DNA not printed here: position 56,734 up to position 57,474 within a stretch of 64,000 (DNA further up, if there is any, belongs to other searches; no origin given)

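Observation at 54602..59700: tRNA-Asp-proximal cluster: winged-helix proteins, EEP nuclease, acidic ORFans and an Upf1-like SF1 helicase, a candidate nuclease-helicase module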

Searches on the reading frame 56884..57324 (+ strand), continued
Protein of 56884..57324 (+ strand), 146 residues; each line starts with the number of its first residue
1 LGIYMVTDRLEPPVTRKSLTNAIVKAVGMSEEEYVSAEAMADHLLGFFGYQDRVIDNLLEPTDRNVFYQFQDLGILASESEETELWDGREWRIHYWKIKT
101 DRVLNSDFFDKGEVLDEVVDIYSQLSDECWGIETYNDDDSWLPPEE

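Call 60: fold_search(model_id=the predicted structure, library=pdb)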
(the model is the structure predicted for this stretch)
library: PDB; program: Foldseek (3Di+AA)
matches with E <= 10: 1002; with E <= 0.001: 0
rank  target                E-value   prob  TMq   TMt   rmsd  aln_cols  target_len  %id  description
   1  7nvs_W                1.1e-03  1.00  0.43  0.35   6.1       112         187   12  RNA polymerase II core pre-initiation complex with closed promoter DNA in proximal position (released 2021-05-05)
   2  7o4i_W                2.7e-03  1.00  0.39  0.21   8.8       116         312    8  Yeast RNA polymerase II transcription pre-initiation complex with initial transcription bubble (released 2021-06-16)
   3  7o4l_W                4.5e-03  1.00  0.40  0.21   8.7       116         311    8  Yeast TFIIH in the expanded state within the pre-initiation complex (released 2021-06-16)
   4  5gpy_A                4.7e-03  1.00  0.40  0.35   6.0       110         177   12  Crystal structure of the human TFIIE complex (released 2016-11-02)
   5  7zs9_W                9.4e-03  0.99  0.37  0.21   6.7       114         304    7  Yeast RNA polymerase II transcription pre-initiation complex with the +1 nucleosome (complex A) (released 2022-11-16)
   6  7nvr_W                1.1e-02  0.99  0.38  0.30   6.3       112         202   12  Human Mediator with RNA Polymerase II Pre-initiation complex (released 2021-05-05)
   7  1bm9_A                1.5e-02  0.38  0.21  0.23  16.7       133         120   13  REPLICATION TERMINATOR PROTEIN FROM BACILLUS SUBTILIS (released 1999-01-06)
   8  6gyl_W                1.7e-02  0.99  0.40  0.32   6.3       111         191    8  Structure of a yeast closed complex with distorted DNA (core CCdist) (released 2018-12-05)
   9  5oqj_W                1.7e-02  0.99  0.40  0.25   6.3       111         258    8  STRUCTURE OF YEAST TRANSCRIPTION PRE-INITIATION COMPLEX WITH TFIIH (released 2018-04-25)
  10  5oqm_W                1.7e-02  0.99  0.40  0.25   6.3       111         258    8  STRUCTURE OF YEAST TRANSCRIPTION PRE-INITIATION COMPLEX WITH TFIIH AND CORE MEDIATOR (released 2018-05-09)
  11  7z1o_O                2.4e-02  0.85  0.36  0.12  11.6       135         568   10  Structure of yeast RNA Polymerase III PTC + NTPs (released 2022-08-31)
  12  1f4k_A                2.5e-02  0.69  0.25  0.31  17.0       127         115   10  CRYSTAL STRUCTURE OF THE REPLICATION TERMINATOR PROTEIN/B-SITE DNA COMPLEX (released 2001-06-08)
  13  2e1n_A                3.9e-02  0.60  0.23  0.30  11.4       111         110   15  Crystal structure of the Cyanobacterium circadian clock modifier Pex (released 2006-11-28)
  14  1j0r_A                4.4e-02  0.38  0.21  0.25  15.9       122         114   12  Crystal structure of the replication termination protein mutant C110S (released 2003-11-20)
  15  6cmv_D                4.7e-02  0.92  0.35  0.44   8.6       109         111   11  Crystal structure of Archaeal Biofilm Regulator (AbfR2) from Sulfolobus acidocaldarius (released 2018-11-14)
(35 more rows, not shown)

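Call 61: search_protein_families(library=phrogs, proteins=[window:56896-57324:+], max_evalue=0.01)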
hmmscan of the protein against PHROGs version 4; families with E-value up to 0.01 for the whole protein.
window:56896-57324:+ (142 aa): 0 families

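Call 66: find_encoding_contigs(protein=P0143, flank=8000, max_places=3)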
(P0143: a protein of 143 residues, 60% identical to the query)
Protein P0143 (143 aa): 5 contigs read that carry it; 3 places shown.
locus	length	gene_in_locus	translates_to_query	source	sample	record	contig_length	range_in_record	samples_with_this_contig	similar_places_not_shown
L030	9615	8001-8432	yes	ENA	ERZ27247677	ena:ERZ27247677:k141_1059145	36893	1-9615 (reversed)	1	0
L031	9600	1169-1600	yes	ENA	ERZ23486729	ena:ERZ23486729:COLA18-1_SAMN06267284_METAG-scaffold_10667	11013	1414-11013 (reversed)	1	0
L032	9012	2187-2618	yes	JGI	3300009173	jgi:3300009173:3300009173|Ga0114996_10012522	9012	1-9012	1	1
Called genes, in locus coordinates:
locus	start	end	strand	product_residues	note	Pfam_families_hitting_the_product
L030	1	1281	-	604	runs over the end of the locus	PF04566:RNA_pol_Rpb2_4, PF04567:RNA_pol_Rpb2_5 (weak), PF00562:RNA_pol_Rpb2_6, PF04560:RNA_pol_Rpb2_7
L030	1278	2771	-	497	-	PF04563:RNA_pol_Rpb2_1, PF04561:RNA_pol_Rpb2_2, PF04565:RNA_pol_Rpb2_3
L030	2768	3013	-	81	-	PF01191:RNA_pol_Rpb5_C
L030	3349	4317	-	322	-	PF01699:Na_Ca_ex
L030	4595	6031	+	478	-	PF00270:DEAD, PF04851:ResIII, PF00271:Helicase_C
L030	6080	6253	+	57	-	-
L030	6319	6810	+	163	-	-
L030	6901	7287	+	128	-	-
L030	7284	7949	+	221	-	-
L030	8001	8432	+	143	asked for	PF19479:DUF6015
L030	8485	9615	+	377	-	?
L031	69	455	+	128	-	-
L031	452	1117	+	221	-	-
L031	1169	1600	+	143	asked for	PF19479:DUF6015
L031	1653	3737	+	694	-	PF04851:ResIII (weak), PF13086:AAA_11, PF13604:AAA_30, PF01443:Viral_helicase1 (faint), PF13245:AAA_19, PF13086:AAA_11, PF13087:AAA_12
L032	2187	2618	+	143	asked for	PF19479:DUF6015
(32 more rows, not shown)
